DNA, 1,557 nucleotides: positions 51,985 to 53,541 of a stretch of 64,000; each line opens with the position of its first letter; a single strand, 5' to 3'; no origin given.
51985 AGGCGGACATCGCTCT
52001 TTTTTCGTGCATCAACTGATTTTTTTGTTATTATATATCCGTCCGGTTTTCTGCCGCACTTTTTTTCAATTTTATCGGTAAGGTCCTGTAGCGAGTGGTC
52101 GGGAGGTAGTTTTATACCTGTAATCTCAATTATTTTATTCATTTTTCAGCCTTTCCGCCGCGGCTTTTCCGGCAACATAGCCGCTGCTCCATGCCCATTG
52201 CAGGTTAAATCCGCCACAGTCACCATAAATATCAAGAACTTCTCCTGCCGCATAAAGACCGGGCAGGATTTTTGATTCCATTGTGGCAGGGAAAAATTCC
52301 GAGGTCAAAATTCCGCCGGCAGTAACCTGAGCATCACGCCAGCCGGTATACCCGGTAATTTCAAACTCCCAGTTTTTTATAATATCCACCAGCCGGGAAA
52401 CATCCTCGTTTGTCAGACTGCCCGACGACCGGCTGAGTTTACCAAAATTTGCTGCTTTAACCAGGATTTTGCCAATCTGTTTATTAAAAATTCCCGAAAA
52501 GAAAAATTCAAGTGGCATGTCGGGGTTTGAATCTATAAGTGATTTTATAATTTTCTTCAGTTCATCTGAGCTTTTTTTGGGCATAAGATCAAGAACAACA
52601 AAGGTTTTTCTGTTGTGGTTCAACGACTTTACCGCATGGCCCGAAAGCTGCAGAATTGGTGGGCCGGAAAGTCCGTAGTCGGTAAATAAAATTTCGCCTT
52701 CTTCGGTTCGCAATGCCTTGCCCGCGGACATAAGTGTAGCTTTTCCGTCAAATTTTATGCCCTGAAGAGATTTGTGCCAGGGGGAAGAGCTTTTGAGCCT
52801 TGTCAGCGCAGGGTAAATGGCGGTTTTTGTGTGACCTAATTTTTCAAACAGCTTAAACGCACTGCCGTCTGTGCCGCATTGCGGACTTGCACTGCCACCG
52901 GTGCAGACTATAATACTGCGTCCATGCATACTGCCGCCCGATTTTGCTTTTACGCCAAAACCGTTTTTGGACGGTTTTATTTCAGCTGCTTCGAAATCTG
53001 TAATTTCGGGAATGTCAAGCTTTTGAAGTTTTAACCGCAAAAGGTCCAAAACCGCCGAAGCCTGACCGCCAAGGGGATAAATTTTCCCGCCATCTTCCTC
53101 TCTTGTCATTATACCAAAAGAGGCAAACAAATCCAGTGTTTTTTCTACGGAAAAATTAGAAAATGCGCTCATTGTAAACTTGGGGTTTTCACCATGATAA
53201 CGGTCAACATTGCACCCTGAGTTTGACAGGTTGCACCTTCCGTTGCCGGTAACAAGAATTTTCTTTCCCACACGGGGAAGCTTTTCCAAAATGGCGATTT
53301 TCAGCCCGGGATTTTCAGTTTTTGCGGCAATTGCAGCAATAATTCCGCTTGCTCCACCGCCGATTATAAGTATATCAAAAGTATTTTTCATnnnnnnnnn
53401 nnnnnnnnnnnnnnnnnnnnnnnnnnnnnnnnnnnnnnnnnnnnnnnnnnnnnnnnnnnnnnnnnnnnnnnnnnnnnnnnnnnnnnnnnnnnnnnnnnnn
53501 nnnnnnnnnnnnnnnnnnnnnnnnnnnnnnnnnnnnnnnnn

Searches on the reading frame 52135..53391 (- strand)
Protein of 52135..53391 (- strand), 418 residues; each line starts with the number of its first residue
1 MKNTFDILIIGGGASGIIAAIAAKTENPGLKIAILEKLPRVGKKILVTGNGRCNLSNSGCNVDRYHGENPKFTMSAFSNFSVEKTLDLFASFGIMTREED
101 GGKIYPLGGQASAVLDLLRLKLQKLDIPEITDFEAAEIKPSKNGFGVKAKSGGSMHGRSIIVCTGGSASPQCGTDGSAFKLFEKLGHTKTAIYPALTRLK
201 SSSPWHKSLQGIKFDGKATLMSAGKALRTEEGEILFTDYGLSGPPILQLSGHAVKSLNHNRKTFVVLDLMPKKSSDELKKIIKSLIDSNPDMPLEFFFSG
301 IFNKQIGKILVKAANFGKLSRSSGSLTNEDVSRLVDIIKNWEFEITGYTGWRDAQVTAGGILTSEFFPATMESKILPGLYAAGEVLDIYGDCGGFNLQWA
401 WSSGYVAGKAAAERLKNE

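Call 8: find_encoding_contigs(protein=window:52135-53391:-, flank=3000, max_places=10)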
Protein window:52135-53391:- (418 aa): 10 contigs read that carry it; 3 places shown.
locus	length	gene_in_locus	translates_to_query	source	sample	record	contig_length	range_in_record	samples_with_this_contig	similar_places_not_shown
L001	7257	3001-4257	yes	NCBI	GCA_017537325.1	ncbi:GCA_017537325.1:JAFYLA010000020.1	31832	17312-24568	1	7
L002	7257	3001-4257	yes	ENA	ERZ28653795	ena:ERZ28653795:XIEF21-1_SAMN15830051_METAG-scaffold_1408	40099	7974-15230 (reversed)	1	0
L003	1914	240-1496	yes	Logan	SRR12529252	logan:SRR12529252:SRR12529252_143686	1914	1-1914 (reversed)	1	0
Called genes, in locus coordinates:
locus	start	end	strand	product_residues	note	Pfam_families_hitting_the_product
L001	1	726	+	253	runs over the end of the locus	PF02311:AraC_binding, PF07883:Cupin_2, PF00165:HTH_AraC, PF12833:HTH_18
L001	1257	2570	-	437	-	PF01120:Alpha_L_fucos, PF14871:GHL6 (weak)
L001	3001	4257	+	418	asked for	PF00890:FAD_binding_2 (faint), PF01266:DAO (faint), PF03486:HI0933_like, PF22780:HI0933_like_1st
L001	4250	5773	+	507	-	PF28550:DUF8436, PF03486:HI0933_like (faint), PF01266:DAO (faint), PF21688:FAD-depend_C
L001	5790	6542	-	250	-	PF00106:adh_short, PF01370:Epimerase (weak), PF08659:KR (weak), PF13561:adh_short_C2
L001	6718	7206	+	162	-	PF06908:YpsA, PF02481:DNA_processg_A (weak)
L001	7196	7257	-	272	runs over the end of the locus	-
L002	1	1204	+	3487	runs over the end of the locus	PF00395:SLH, PF09479:Flg_new, PF18998:Flg_new_2 (faint), PF09479:Flg_new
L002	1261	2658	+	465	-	PF00082:Peptidase_S8, PF00395:SLH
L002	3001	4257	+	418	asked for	PF00890:FAD_binding_2 (faint), PF01266:DAO (faint), PF03486:HI0933_like, PF22780:HI0933_like_1st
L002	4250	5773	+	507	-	PF28550:DUF8436, PF03486:HI0933_like (faint), PF01266:DAO (faint), PF21688:FAD-depend_C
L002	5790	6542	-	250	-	PF00106:adh_short, PF01370:Epimerase (weak), PF08659:KR (weak), PF13561:adh_short_C2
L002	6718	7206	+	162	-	PF06908:YpsA, PF02481:DNA_processg_A (weak)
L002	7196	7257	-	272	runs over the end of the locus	-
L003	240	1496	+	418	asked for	PF00890:FAD_binding_2 (faint), PF01266:DAO (faint), PF03486:HI0933_like, PF22780:HI0933_like_1st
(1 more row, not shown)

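Call 44: find_encoding_contigs(protein=window:52135-53391:-, flank=10000, max_places=10)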
Protein window:52135-53391:- (418 aa): 10 contigs read that carry it; 5 places shown.
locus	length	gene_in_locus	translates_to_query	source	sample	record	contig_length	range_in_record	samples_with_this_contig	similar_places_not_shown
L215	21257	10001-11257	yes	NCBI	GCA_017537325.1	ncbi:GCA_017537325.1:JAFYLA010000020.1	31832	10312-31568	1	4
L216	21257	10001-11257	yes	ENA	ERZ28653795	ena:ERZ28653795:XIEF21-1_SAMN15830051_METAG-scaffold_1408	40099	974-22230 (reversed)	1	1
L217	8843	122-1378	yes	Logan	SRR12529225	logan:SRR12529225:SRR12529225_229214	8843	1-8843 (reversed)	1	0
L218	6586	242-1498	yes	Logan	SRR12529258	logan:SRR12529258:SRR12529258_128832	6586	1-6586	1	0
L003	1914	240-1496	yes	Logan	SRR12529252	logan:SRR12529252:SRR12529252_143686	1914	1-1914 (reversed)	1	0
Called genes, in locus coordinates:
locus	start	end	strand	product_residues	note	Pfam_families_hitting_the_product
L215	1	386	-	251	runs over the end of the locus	PF08220:HTH_DeoR, PF08279:HTH_11, PF13412:HTH_24 (faint), PF00455:DeoRC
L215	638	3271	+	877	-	PF00171:Aldedh, PF00465:Fe-ADH, PF13685:Fe-ADH_2 (weak), PF25137:ADH_Fe_C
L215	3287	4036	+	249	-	PF01163:RIO1 (faint), PF01636:APH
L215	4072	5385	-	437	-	PF01261:AP_endonuc_2 (weak), PF27526:XylA2_C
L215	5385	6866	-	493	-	PF00370:FGGY_N, PF02782:FGGY_C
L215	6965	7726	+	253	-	PF02311:AraC_binding, PF07883:Cupin_2, PF00165:HTH_AraC, PF12833:HTH_18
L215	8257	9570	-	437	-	PF01120:Alpha_L_fucos, PF14871:GHL6 (weak)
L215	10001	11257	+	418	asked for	PF00890:FAD_binding_2 (faint), PF01266:DAO (faint), PF03486:HI0933_like, PF22780:HI0933_like_1st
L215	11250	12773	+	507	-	PF28550:DUF8436, PF03486:HI0933_like (faint), PF01266:DAO (faint), PF21688:FAD-depend_C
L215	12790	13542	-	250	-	PF00106:adh_short, PF01370:Epimerase (weak), PF08659:KR (weak), PF13561:adh_short_C2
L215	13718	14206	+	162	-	PF06908:YpsA, PF02481:DNA_processg_A (weak)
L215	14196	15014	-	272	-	-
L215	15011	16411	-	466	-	-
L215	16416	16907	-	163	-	-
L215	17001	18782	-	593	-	PF00672:HAMP, PF00512:HisKA, PF02518:HATPase_c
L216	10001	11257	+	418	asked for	PF00890:FAD_binding_2 (faint), PF01266:DAO (faint), PF03486:HI0933_like, PF22780:HI0933_like_1st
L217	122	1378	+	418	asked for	PF00890:FAD_binding_2 (faint), PF01266:DAO (faint), PF03486:HI0933_like, PF22780:HI0933_like_1st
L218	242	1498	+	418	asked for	PF00890:FAD_binding_2 (faint), PF01266:DAO (faint), PF03486:HI0933_like, PF22780:HI0933_like_1st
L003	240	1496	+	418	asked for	PF00890:FAD_binding_2 (faint), PF01266:DAO (faint), PF03486:HI0933_like, PF22780:HI0933_like_1st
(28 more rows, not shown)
